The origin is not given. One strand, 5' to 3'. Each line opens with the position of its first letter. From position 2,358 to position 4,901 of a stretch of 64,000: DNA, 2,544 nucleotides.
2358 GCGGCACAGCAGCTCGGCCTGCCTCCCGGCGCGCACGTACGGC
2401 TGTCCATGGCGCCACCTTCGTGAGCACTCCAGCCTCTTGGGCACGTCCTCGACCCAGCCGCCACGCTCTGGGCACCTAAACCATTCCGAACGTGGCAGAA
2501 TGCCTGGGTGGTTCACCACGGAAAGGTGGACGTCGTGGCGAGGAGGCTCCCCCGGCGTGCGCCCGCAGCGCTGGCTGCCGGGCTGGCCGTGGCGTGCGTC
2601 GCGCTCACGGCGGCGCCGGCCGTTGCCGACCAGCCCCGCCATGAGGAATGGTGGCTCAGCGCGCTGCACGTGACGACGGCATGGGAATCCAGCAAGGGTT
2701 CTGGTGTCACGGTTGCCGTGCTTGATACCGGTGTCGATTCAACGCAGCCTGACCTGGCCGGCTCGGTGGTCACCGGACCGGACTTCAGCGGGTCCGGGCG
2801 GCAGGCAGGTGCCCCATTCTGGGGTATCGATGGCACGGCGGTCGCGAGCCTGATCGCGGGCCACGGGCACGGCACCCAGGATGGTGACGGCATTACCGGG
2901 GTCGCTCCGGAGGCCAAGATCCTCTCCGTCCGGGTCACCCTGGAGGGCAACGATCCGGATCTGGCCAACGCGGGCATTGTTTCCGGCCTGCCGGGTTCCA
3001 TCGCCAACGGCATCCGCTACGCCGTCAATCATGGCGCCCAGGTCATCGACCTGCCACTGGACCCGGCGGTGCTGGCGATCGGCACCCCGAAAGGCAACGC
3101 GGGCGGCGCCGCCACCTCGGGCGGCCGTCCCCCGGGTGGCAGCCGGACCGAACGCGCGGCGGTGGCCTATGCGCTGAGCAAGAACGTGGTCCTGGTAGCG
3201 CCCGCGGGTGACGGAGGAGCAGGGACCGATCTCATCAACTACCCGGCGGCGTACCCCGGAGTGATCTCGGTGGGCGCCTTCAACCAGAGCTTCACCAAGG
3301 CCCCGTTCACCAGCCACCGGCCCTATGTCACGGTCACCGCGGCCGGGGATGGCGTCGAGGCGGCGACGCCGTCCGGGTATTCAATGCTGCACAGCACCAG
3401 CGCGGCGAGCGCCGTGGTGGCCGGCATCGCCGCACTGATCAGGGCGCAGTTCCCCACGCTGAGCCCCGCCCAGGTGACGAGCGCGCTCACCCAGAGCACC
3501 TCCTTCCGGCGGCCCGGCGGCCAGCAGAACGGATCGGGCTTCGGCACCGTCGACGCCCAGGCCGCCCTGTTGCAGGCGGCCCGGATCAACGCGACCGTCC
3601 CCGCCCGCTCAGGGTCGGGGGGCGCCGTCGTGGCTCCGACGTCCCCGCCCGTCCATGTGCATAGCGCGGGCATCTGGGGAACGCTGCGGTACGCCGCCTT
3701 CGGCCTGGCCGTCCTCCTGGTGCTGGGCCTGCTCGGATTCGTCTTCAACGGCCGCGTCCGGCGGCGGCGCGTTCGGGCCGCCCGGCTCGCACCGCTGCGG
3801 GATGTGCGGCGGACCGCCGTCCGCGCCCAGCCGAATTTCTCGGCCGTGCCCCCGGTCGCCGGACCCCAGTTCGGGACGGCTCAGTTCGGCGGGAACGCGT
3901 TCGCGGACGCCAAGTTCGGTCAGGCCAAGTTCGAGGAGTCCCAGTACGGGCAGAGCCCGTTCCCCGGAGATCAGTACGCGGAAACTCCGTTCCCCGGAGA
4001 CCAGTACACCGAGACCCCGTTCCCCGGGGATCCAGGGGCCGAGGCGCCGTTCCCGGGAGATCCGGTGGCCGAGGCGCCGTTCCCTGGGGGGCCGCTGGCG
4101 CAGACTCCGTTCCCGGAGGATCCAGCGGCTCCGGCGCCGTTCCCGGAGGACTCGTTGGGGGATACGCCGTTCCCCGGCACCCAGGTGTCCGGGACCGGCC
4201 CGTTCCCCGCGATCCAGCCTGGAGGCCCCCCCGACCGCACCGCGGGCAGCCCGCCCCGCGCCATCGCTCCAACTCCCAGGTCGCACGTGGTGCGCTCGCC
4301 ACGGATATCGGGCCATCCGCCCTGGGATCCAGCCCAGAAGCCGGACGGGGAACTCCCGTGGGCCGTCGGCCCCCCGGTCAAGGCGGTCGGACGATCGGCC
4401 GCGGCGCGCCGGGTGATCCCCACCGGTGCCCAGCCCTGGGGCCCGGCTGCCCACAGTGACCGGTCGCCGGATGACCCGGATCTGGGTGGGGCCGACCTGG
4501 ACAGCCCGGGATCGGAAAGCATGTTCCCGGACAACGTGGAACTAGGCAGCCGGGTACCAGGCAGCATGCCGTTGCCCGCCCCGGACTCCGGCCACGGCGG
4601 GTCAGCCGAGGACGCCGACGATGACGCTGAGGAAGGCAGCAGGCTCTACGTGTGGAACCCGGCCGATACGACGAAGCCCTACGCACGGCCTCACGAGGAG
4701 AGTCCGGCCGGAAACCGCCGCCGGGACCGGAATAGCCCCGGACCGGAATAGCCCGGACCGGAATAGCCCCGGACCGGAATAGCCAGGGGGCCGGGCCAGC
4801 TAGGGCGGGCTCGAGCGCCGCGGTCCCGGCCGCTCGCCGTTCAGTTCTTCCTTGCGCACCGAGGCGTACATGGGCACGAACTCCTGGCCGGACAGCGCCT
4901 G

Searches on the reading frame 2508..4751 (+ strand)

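Call 88: search_protein_families(library=pfam, proteins=[window:2508-4751:+], max_evalue=0.00001)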
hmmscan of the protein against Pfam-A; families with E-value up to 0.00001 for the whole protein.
window:2508-4751:+ (747 aa): 1 family
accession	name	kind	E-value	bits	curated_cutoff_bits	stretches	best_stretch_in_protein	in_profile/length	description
PF00082.27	Peptidase_S8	-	7.8e-34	117.7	21.8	1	64-346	1-288/288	Subtilase family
